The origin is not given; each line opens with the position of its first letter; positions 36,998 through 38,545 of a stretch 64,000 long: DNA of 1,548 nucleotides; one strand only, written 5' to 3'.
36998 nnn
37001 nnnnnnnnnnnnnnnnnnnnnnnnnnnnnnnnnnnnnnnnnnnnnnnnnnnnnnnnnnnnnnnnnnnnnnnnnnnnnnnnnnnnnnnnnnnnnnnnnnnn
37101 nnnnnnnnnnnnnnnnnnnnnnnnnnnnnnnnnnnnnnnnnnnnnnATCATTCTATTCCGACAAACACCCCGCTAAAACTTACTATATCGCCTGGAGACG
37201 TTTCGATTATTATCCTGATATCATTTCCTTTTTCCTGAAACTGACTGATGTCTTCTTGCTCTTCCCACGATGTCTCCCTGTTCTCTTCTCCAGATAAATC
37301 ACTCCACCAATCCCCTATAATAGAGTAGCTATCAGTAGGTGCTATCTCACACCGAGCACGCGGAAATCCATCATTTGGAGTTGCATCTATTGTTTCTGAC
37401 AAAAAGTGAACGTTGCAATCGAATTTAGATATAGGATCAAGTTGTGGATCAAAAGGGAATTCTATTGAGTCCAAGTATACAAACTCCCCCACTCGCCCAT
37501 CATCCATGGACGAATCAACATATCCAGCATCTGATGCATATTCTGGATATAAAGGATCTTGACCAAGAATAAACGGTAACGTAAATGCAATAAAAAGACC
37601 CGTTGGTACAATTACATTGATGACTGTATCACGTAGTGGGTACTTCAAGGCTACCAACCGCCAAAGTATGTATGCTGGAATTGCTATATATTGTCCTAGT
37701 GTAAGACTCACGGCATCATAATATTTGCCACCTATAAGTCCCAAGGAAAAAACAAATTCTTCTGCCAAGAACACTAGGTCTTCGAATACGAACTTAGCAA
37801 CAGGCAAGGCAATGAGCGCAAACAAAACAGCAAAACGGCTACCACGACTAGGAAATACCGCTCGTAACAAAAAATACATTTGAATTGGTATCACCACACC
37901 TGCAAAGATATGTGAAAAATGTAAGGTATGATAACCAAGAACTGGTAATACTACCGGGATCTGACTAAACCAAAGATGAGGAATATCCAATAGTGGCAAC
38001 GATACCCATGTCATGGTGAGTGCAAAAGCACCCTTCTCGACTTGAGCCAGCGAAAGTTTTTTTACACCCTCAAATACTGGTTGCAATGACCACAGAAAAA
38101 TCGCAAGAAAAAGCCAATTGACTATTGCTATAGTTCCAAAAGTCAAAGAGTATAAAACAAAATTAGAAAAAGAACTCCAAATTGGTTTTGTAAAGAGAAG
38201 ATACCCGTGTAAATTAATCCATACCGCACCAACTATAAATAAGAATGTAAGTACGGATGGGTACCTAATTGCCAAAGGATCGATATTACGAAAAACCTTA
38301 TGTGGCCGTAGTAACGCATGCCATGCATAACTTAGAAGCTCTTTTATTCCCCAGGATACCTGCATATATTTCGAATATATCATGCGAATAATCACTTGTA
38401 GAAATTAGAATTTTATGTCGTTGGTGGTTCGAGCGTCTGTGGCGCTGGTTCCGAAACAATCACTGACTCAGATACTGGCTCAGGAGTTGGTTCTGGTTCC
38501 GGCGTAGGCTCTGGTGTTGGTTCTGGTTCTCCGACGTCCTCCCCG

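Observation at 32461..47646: One long minus-strand operon linking a 3077-aa HTH-TM surface giant to an isoprenoid-modification module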

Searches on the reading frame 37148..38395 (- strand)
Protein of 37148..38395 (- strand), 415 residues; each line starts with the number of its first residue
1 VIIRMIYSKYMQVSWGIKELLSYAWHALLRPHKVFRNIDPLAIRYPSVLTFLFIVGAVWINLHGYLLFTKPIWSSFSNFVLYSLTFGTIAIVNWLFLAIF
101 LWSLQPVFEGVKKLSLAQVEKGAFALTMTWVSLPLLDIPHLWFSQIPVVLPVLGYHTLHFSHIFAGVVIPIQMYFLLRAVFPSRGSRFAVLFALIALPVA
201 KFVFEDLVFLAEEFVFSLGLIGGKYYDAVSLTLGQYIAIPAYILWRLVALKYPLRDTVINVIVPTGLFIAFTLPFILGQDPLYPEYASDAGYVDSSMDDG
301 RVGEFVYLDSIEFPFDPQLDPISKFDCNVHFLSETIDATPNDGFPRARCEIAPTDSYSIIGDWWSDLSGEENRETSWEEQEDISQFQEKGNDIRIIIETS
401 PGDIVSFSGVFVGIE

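Call 4: search_protein_families(library=pfam, proteins=[window:37148-38395:-], max_evalue=0.1)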
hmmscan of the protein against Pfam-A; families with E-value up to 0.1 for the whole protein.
window:37148-38395:- (415 aa): 0 families

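Call 7: search_protein_families(library=ncbifam, proteins=[window:37148-38395:-], max_evalue=0.1)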
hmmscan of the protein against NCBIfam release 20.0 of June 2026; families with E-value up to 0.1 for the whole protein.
window:37148-38395:- (415 aa): 0 families

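Call 36: search_solved_structures(query=A5, max_evalue=10)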
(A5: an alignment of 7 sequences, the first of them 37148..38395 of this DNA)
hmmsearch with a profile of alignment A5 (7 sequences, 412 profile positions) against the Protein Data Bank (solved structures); distinct sequences matched with E-value up to 10: 4.
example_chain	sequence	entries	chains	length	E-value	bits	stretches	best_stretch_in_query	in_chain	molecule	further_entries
30yu_C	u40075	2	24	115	1.5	11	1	315-400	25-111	adaptor protein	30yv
5oqj_3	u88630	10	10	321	4.9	9.3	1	329-395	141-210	RNA polymerase II transcription factor B subunit 3 | BJ4_G0050160.mRNA.1.CDS.1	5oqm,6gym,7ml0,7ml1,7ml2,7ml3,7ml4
7kue_C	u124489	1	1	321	4.9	9.3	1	329-395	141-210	RNA polymerase II transcription factor B subunit 3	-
7o4i_3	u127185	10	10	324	5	9.3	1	329-395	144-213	RNA polymerase II transcription factor B subunit 3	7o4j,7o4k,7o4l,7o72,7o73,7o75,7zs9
